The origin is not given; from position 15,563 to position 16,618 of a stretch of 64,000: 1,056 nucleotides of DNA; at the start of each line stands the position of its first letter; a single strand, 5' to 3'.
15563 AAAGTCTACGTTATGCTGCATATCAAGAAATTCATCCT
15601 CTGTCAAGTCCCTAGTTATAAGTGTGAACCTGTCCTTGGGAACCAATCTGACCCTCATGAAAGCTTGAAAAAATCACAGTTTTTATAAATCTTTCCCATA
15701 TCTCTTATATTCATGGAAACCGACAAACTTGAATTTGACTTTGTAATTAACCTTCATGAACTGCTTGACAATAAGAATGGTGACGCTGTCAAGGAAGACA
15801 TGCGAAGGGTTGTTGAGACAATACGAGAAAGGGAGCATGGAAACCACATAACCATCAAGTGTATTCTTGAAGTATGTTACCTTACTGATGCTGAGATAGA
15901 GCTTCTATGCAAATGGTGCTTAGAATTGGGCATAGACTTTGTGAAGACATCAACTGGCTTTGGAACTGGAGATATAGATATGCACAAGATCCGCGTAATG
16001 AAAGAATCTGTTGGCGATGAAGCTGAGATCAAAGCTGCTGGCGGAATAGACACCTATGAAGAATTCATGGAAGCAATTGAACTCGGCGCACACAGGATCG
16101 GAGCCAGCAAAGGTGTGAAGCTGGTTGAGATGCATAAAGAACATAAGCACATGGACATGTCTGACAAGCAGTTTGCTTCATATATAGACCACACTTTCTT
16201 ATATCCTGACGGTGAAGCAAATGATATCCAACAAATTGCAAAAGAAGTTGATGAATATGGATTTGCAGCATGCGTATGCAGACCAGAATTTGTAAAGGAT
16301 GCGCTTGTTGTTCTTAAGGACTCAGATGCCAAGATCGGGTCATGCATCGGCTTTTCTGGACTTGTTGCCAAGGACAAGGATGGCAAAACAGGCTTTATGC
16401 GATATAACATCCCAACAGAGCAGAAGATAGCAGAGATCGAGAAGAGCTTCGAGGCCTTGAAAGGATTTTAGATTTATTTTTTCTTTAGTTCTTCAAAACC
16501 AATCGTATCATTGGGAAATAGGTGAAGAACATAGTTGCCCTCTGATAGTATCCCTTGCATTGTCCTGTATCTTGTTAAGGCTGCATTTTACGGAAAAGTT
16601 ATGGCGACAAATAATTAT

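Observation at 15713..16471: Naturally circularly permuted deoxyribose-phosphate aldolase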

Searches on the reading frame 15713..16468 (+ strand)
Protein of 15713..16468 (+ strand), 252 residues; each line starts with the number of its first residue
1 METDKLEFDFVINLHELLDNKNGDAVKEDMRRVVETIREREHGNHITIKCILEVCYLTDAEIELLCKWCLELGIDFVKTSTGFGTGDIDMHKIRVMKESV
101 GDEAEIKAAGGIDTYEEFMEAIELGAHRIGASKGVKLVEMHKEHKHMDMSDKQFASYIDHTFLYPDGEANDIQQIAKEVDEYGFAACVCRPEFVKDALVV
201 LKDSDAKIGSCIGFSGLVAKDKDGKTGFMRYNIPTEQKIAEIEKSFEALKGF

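Call 3: search_protein_families(library=pfam, proteins=[window:15713-16468:+], max_evalue=1)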
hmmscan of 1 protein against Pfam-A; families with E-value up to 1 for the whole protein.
window:15713-16468:+ (252 aa): 3 families
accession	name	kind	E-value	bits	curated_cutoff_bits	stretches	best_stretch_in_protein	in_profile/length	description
PF01791.15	DeoC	-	1e-07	32.3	23.8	1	30-134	110-219/229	DeoC/LacD family aldolase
PF03641.19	Lysine_decarbox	-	0.05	14.2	27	1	103-165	54-112/131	Possible lysine decarboxylase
PF04131.20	NanE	-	0.071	12.7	27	1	36-129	73-170/192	Putative N-acetylmannosamine-6-phosphate epimerase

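Call 4: search_protein_families(library=ncbifam, proteins=[window:15713-16468:+], max_evalue=1)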
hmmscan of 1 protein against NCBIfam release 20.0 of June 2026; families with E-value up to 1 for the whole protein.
window:15713-16468:+ (252 aa): 8 families
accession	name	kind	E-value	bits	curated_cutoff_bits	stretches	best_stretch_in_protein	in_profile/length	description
TIGR00126.1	deoC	equivalog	9.5e-43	146.1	117.3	2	7-138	86-210/211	deoxyribose-phosphate aldolase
NF003302.0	PRK04302.1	subfamily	0.0014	18.4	132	1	98-138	168-208/223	triose-phosphate isomerase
NF002231.0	PRK01130.1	subfamily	0.014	14.5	189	1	48-129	122-207/230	putative N-acetylmannosamine-6-phosphate 2-epimerase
NF040866.1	AraD_Arch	equivalog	0.034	13.1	650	1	67-127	157-215/372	arabinonate dehydratase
TIGR02151.1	IPP_isom_2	equivalog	0.079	11.9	281.3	1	98-141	255-296/338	type 2 isopentenyl-diphosphate Delta-isomerase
TIGR01036.1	pyrD_sub2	equivalog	0.12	11.1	200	1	92-129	277-314/356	dihydroorotate dehydrogenase (quinone)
NF003648.0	PRK05286.2-1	equivalog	0.18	10.6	433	1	92-128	278-314/360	quinone-dependent dihydroorotate dehydrogenase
NF003646.0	PRK05286.1-4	equivalog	0.19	10.5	457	1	90-129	276-315/341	quinone-dependent dihydroorotate dehydrogenase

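Call 5: search_solved_structures(query=window:15713-16468:+, max_evalue=1, show_alignments=3)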
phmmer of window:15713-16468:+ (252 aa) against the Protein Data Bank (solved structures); distinct sequences matched with E-value up to 1: 30.
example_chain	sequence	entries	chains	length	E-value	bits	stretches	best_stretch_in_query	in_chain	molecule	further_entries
3ngj_A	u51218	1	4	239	1.9e-33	119.3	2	6-138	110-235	Deoxyribose-phosphate aldolase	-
5dbu_A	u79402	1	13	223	1e-32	116.9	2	7-138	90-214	Deoxyribose-phosphate aldolase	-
8qps_A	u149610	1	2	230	4.4e-30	108.3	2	4-138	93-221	Deoxyribose-phosphate aldolase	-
5dbt_A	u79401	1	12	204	2.5e-28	102.6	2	7-128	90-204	Deoxyribose-phosphate aldolase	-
3r12_A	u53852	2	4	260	3.2e-28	102.2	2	5-143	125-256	Deoxyribose-phosphate aldolase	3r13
6d33_A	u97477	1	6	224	3.2e-26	95.7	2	3-140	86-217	Deoxyribose-phosphate aldolase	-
4xbs_A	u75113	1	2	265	2.5e-25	92.7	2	7-139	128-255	Deoxyribose-phosphate aldolase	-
4xbk_A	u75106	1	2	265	2.6e-25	92.7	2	7-139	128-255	Deoxyribose-phosphate aldolase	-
5h91_A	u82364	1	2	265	2.6e-25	92.7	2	7-139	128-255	Deoxyribose-phosphate aldolase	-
6msw_A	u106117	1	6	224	3e-25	92.5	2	3-140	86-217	Deoxyribose-phosphate aldolase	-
3oa3_A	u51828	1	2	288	1.2e-20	77.5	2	6-139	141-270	aldolase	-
1mzh_A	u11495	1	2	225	2.9e-20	76.2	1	7-144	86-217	Deoxyribose-phosphate aldolase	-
1j2w_A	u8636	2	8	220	1.1e-18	71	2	39-138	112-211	Aldolase protein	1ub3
3ndo_A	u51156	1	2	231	4.4e-16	62.4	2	7-133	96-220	Deoxyribose-phosphate aldolase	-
3ng3_A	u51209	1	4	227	1.5e-15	60.7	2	59-132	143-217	Deoxyribose-phosphate aldolase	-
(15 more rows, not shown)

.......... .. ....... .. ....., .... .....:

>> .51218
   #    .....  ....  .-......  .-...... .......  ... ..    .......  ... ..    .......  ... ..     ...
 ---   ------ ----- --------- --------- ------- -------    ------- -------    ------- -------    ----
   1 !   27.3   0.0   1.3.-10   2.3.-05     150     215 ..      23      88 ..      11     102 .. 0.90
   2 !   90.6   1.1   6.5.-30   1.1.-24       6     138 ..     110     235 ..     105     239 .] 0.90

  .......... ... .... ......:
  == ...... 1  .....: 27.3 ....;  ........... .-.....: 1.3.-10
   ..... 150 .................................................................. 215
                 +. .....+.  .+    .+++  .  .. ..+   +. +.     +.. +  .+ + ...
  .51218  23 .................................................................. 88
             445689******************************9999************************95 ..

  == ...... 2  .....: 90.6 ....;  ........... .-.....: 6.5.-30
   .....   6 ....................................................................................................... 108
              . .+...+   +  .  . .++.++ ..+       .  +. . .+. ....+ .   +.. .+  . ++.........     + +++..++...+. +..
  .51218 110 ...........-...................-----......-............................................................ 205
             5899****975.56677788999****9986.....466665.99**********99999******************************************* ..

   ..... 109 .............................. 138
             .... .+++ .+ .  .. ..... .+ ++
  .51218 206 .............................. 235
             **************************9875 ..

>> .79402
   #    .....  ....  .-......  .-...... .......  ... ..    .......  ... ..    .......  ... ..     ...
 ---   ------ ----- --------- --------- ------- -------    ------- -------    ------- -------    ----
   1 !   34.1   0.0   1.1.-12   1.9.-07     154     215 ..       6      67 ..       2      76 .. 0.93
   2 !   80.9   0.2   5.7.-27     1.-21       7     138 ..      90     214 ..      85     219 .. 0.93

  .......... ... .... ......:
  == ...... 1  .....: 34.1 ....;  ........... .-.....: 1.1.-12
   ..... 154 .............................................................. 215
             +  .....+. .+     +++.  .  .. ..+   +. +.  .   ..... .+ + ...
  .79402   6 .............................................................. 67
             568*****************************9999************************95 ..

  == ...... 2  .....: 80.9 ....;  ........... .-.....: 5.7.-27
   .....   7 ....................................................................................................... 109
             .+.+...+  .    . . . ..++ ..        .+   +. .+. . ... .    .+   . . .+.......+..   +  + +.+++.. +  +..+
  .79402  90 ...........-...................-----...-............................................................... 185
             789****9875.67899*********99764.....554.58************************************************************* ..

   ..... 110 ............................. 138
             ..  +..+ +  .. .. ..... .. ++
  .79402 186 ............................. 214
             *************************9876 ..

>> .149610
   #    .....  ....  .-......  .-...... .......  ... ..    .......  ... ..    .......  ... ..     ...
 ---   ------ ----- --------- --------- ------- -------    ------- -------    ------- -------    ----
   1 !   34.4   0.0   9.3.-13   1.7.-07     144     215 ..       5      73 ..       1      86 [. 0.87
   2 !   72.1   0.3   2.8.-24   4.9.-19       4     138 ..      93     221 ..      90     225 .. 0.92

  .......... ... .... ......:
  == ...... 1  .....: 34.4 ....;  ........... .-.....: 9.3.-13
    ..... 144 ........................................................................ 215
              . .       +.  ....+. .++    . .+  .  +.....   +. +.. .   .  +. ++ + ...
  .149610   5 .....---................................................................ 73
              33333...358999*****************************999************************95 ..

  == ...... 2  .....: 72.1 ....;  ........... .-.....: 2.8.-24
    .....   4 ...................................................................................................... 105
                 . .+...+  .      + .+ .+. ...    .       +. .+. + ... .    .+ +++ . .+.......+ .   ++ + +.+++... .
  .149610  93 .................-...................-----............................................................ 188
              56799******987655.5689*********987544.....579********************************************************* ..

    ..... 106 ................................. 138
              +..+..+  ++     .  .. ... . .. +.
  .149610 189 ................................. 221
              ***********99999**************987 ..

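Call 6: find_homologous_proteins(query=window:15713-16468:+)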
Query window:15713-16468:+ (252 aa): 2947 proteins with E <= 0.001 among 3903 candidates; the best 120 are listed.
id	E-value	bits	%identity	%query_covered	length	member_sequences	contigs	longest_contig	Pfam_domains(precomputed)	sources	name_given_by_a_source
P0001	8.7e-165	564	100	100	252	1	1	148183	PF01791.16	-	-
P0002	2.6e-37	147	45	55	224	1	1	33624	PF01791.16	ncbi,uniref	ncbi:deoxyribose-phosphate aldolase [Caldanaerobacter sp.]|uniref:deoxyribose-phosphate aldolase n=1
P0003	7.2e-37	145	45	55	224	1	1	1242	PF01791.16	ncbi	ncbi:MAG: deoxyribose-phosphate aldolase [Caldanaerobacter sp.]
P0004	4.4e-36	143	42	57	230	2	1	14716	PF01791.16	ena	-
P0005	5.2e-36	143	45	52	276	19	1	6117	PF01791.16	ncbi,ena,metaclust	metaclust:\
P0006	8.1e-36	142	43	53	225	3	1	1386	PF01791.16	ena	-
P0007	1.5e-35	141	42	55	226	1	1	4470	PF01791.16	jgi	jgi:deoxyribose-phosphate aldolase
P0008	1.5e-35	141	43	55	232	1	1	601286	PF01791.16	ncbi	ncbi:MAG: deoxyribose-phosphate aldolase [Thermoprotei archaeon]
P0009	2.2e-35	140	40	55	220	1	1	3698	PF01791.16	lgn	-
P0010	2.3e-35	140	45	52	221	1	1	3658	PF01791.16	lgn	-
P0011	3.0e-35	140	42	57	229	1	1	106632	PF01791.16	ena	-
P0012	3.1e-35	140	48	52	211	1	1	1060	PF01791.16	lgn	-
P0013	5.8e-35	139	47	53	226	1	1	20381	PF01791.16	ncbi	ncbi:MAG: deoxyribose-phosphate aldolase [Bacillota bacterium]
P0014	9.0e-35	138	45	52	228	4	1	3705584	PF01791.16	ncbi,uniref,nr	ncbi:deoxyribose-phosphate aldolase [Paenibacillus agilis]|uniref:Deoxyribose-phosphate aldolase n=1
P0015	1.1e-34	138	41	57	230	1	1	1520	PF01791.16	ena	-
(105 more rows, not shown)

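Call 15: find_encoding_contigs(protein=P0001, flank=3000, max_places=10)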
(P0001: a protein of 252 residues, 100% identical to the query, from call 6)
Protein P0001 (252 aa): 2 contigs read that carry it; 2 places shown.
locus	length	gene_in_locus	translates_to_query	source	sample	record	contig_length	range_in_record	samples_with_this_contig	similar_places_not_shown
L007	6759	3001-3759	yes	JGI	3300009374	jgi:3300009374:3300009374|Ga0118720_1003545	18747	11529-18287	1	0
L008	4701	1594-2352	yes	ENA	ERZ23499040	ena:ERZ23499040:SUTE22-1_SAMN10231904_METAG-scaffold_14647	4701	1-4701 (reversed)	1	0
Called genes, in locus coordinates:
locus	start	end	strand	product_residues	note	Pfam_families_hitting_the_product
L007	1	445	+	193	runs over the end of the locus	PF13328:HD_4, PF01966:HD (weak)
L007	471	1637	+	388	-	PF07690:MFS_1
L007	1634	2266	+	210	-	PF00702:Hydrolase, PF06888:Put_Phosphatase (faint), PF12710:HAD, PF13419:HAD_2 (weak), PF08282:Hydrolase_3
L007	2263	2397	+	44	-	-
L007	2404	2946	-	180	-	-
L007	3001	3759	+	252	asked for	PF01791:DeoC (weak)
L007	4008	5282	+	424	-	-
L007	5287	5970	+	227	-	PF01909:NTP_transf_2, PF18765:Polbeta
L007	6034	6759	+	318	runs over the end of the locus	-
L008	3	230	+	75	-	?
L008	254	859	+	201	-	PF00702:Hydrolase, PF12710:HAD, PF13419:HAD_2 (faint), PF08282:Hydrolase_3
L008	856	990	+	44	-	-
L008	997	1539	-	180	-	-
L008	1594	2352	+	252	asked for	PF01791:DeoC (weak)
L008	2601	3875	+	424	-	-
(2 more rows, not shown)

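Call 31: search_protein_representatives(protein=window:15713-16468:+)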
Query: 252 residues. Proteins with E-value up to 0.001 (for the whole library): 4957; up to 1e-10: 2282; up to 1e-30: 11. The best 150 are listed.
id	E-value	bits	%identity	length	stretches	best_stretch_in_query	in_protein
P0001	2.8e-165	564.2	100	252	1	1-252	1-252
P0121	8.3e-46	172.9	39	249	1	1-250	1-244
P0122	1.2e-45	172.4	42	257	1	2-247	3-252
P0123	1.3e-42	162.5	37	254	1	4-246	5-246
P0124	3.3e-42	161.2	41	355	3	6-143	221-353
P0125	2.3e-34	135.5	41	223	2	7-139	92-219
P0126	8.9e-34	133.5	37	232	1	7-245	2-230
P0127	3.9e-33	131.4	35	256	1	6-245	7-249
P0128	9.6e-33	130.2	42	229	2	6-146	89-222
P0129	1.1e-32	130.0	41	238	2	7-139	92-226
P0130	5.6e-31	124.4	37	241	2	7-145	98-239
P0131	5.9e-30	121.0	37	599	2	6-144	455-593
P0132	6.8e-30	120.8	41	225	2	7-139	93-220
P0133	8.6e-30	120.5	39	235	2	7-140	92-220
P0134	1.0e-29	120.2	42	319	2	5-152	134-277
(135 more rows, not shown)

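Call 33: list_cluster_members(proteins=[P0121, P0122, P0123, P0126, P0127, P0001])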
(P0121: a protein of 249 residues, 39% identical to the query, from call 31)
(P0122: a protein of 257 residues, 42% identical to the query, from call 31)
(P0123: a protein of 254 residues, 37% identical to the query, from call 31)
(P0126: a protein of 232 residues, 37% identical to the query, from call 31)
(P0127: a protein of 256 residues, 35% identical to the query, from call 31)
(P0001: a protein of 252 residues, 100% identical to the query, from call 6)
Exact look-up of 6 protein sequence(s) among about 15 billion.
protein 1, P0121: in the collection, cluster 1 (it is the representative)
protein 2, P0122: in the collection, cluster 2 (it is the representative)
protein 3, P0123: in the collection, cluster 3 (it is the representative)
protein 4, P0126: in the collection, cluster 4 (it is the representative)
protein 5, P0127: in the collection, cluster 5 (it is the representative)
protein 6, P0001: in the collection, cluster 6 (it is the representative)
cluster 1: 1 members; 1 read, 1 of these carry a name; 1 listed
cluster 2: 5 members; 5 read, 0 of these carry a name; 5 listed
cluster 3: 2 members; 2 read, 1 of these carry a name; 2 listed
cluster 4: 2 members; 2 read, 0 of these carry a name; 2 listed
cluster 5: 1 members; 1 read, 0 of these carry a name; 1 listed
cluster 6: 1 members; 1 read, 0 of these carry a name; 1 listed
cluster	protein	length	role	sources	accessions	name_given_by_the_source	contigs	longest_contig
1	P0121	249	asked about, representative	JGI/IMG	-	deoxyribose-phosphate aldolase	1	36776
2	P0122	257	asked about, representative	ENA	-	-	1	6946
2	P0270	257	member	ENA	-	-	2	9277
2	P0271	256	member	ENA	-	-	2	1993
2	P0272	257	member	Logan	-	-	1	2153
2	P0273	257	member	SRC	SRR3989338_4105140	-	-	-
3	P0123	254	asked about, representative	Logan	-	-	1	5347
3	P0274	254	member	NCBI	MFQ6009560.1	MAG: hypothetical protein ACE5J7_00345 [Candidatus Aenigmatarchaeota archaeon]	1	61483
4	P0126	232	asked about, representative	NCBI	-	-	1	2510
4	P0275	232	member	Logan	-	-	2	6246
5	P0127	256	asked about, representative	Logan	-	-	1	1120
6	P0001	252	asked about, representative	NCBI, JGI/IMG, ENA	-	-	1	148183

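Call 34: find_encoding_contigs(protein=P0121, flank=6000, max_places=3)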
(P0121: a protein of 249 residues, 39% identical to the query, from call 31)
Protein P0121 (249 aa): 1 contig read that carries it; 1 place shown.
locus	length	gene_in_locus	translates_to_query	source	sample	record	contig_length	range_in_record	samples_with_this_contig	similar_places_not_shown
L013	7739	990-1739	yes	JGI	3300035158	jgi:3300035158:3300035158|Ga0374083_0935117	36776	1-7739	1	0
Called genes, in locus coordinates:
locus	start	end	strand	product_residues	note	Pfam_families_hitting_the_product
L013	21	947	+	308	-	PF01895:PhoU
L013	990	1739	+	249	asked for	PF01791:DeoC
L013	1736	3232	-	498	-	PF23545:Zn_ribbon_HMPTM, PF13353:Fer4_12 (faint), PF04055:Radical_SAM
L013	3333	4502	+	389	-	PF01926:MMR_HSR1, PF08438:YGR210-like_G4, PF02824:TGS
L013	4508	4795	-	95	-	-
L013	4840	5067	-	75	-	-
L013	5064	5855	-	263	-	-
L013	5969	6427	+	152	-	-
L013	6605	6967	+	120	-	-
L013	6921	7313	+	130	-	-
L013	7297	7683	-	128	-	-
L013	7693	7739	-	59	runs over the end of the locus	-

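Call 35: find_encoding_contigs(protein=P0274, flank=6000, max_places=3)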
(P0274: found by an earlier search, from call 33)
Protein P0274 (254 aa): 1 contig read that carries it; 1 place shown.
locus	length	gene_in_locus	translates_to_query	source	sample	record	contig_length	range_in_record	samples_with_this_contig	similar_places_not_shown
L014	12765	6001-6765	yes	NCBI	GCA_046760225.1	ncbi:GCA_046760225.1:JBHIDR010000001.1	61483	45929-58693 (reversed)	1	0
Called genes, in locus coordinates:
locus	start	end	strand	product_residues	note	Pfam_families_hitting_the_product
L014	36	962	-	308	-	-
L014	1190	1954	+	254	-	PF01925:TauE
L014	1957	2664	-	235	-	PF02683:DsbD_TM (weak), PF11139:SfLAP (weak), PF13386:DsbD_2 (weak)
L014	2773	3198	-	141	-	PF13798:PCYCGC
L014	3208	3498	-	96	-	-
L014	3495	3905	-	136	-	-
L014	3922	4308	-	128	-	-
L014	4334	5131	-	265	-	PF01026:TatD_DNase (weak), PF04909:Amidohydro_2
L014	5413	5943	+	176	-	PF24266:HTH_HVO_0163_N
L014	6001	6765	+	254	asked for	PF01791:DeoC (faint)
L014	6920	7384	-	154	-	PF00571:CBS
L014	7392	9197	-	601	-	PF00324:AA_permease, PF13520:AA_permease_2, PF01209:Ubie_methyltran, PF13489:Methyltransf_23, PF02353:CMAS, PF13847:Methyltransf_31, PF08241:Methyltransf_11, PF08242:Methyltransf_12, +2 more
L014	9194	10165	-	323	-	PF01699:Na_Ca_ex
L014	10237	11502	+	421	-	PF00999:Na_H_Exchanger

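Call 39: find_encoding_contigs(protein=P0270, flank=5000, max_places=3)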
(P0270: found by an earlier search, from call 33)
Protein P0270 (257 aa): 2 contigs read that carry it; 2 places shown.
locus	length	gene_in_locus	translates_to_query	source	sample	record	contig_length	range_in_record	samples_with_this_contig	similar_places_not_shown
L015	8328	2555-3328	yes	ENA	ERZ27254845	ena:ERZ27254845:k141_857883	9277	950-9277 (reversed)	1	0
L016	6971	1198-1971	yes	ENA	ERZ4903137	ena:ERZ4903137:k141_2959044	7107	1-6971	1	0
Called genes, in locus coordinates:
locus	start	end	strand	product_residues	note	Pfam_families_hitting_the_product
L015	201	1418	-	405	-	PF08014:MATCAP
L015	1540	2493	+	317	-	PF01544:CorA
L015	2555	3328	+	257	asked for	PF01791:DeoC (weak)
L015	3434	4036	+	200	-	-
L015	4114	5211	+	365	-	PF00350:Dynamin_N (faint), PF01926:MMR_HSR1, PF02421:FeoB_N, PF16897:MMR_HSR1_Xtn, PF02824:TGS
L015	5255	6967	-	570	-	PF00916:Sulfate_transp, PF16983:MFS_MOT1 (weak), PF01740:STAS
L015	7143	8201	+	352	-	PF02445:NadA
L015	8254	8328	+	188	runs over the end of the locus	PF13529:Peptidase_C39_2, PF14399:BtrH_N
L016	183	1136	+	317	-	PF01544:CorA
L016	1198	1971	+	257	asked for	PF01791:DeoC (weak)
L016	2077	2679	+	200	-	-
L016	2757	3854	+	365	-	PF00350:Dynamin_N (faint), PF01926:MMR_HSR1, PF02421:FeoB_N, PF16897:MMR_HSR1_Xtn, PF02824:TGS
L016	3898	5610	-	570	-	PF00916:Sulfate_transp, PF16983:MFS_MOT1 (weak), PF01740:STAS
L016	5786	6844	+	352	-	PF02445:NadA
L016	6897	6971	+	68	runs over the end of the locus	-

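Call 40: find_encoding_contigs(protein=P0275, flank=5000, max_places=3)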
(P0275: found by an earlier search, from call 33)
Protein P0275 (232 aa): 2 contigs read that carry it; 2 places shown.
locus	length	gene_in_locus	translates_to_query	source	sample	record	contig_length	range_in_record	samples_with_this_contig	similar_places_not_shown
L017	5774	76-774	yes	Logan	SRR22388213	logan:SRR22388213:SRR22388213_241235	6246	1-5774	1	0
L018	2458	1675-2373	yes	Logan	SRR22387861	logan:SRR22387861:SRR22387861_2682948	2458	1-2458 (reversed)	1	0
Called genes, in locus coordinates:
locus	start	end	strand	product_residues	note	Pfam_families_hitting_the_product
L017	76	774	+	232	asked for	-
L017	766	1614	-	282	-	PF00303:Thymidylat_synt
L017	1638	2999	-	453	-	PF03486:HI0933_like (faint), PF07992:Pyr_redox_2 (faint), PF13738:Pyr_redox_3 (faint)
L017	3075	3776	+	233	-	PF00149:Metallophos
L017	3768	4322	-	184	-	-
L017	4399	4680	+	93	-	PF01817:CM_2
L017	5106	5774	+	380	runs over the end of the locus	?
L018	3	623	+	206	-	?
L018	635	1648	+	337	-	-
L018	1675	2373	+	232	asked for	-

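Call 41: find_encoding_contigs(protein=P0127, flank=5000, max_places=3)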
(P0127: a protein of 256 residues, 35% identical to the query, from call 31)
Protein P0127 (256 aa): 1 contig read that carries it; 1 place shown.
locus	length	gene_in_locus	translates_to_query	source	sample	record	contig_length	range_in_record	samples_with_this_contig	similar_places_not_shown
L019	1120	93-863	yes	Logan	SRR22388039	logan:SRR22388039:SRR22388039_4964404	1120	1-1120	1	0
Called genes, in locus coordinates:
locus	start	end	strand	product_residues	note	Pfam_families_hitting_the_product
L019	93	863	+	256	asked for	PF01791:DeoC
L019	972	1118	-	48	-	?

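Call 54: predict_structure(alignment_id=A1)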
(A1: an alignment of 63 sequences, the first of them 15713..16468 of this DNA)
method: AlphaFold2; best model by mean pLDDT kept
length: 252 residues; sequences in the alignment: 63
mean_pLDDT: 96.0   pTM: 0.92
mean pLDDT of the five models: 96.0, 95.7, 95.1, 94.6, 94.4
residues with pLDDT >= 90: 232; 70-90: 17; 50-70: 3; < 50: 0
segments of 3 or more residues with pLDDT < 50: none
pLDDT, mean of each block of 10 residues (from residue 1): 91 98 98 98 94 98 99 98 91 98 98 96 98 97 86 97 95 98 98 98 97 96 92 98 96 81
secondary structure, 60 per line:
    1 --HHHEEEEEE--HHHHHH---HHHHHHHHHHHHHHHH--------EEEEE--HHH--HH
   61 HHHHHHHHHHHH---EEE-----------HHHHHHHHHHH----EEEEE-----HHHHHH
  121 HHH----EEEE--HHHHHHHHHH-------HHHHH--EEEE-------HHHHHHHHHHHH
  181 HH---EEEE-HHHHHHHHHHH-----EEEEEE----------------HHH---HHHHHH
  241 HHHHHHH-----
elements in order: E6-11 H14-19 H23-38 E47-51 H59-72 E76-78 H90-100 E105-109 H115-123 E128-131 H134-143 H151-155 E158-161 H169-182 E186-189 H191-201 E207-212 H235-247

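Call 57: fold_search(model_id=the predicted structure, library=pdb)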
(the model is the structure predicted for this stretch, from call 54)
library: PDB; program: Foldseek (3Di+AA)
matches with E <= 10: 1939; with E <= 0.001: 335
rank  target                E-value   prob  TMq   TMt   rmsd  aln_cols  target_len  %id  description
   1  3ngj_C                6.4e-10  1.00  0.48  0.54   1.6       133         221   41  Crystal structure of a putative deoxyribose-phosphate aldolase from Entamoeba histolytica (released 2010-07-21)
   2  3ngj_A                1.7e-09  1.00  0.48  0.55   1.6       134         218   41  Crystal structure of a putative deoxyribose-phosphate aldolase from Entamoeba histolytica (released 2010-07-21)
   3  3ngj_D                1.7e-09  1.00  0.46  0.52   2.3       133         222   39  Crystal structure of a putative deoxyribose-phosphate aldolase from Entamoeba histolytica (released 2010-07-21)
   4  8qps_A                2.7e-09  1.00  0.47  0.54   2.1       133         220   36  Deoxyribose-5-phosphate aldolase (DERA) from Geobacillus sp. (released 2024-10-16)
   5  5dbu_D                4.7e-09  1.00  0.46  0.55   2.0       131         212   42  Crystal structure of 2-deoxyribose-5-phosphate aldolase (1-220) from Streptococcus suis (released 2016-04-13)
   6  5dbu_A                5.6e-09  1.00  0.46  0.55   2.0       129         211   42  Crystal structure of 2-deoxyribose-5-phosphate aldolase (1-220) from Streptococcus suis (released 2016-04-13)
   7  5h91_A                6.0e-09  1.00  0.48  0.55   1.7       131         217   37  LbDERA mutant-T29L/F163Y (released 2016-12-28)
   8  4xbs_A                6.3e-09  1.00  0.46  0.53   2.1       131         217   37  2-deoxyribose-5-phosphate aldolase mutant - E78K (released 2015-11-04)
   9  6d33_C                1.0e-08  1.00  0.47  0.55   1.6       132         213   36  Crystal structure of BH1352 2-deoxyribose-5-phosphate from Bacillus halodurans (released 2019-10-16)
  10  4xbk_A                1.1e-08  1.00  0.48  0.55   1.8       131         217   37  2-deoxyribose-5-phosphate aldolase from Lactobacillus brevis (released 2015-11-04)
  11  6d33_A                1.7e-08  1.00  0.50  0.56   2.1       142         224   34  Crystal structure of BH1352 2-deoxyribose-5-phosphate from Bacillus halodurans (released 2019-10-16)
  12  1mzh_A                1.9e-08  1.00  0.50  0.55   2.5       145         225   34  QR15, an Aldolase (released 2003-02-04)
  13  6d33_E                2.0e-08  1.00  0.48  0.56   1.5       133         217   37  Crystal structure of BH1352 2-deoxyribose-5-phosphate from Bacillus halodurans (released 2019-10-16)
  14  5dbu_B                2.1e-08  1.00  0.46  0.55   2.0       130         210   42  Crystal structure of 2-deoxyribose-5-phosphate aldolase (1-220) from Streptococcus suis (released 2016-04-13)
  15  5dbu_J                2.1e-08  1.00  0.47  0.55   1.9       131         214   42  Crystal structure of 2-deoxyribose-5-phosphate aldolase (1-220) from Streptococcus suis (released 2016-04-13)
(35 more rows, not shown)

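Call 82: predict_structure(alignment_id=A3)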
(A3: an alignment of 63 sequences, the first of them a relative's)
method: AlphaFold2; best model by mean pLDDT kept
length: 232 residues; sequences in the alignment: 63
mean_pLDDT: 96.5   pTM: 0.93
mean pLDDT of the five models: 96.5, 95.0, 94.3, 90.5, 89.9
residues with pLDDT >= 90: 220; 70-90: 12; 50-70: 0; < 50: 0
segments of 3 or more residues with pLDDT < 50: none
pLDDT, mean of each block of 10 residues (from residue 1): 98 97 99 98 98 99 98 94 98 97 96 98 93 83 97 98 98 98 98 98 95 96 98 93
secondary structure, 60 per line:
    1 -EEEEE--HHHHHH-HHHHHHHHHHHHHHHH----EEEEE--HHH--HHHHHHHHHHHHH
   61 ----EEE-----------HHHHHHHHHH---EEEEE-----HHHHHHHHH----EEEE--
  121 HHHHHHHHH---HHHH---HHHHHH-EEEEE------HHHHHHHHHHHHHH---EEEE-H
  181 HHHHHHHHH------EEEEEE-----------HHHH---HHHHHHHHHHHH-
elements in order: E2-6 H9-14 H16-31 E36-40 H48-60 E65-67 H79-88 E92-96 H102-110 E115-118 H121-129 H133-136 H140-145 E147-151 H158-171 E175-178 H180-189 E196-201 H213-216 H220-231
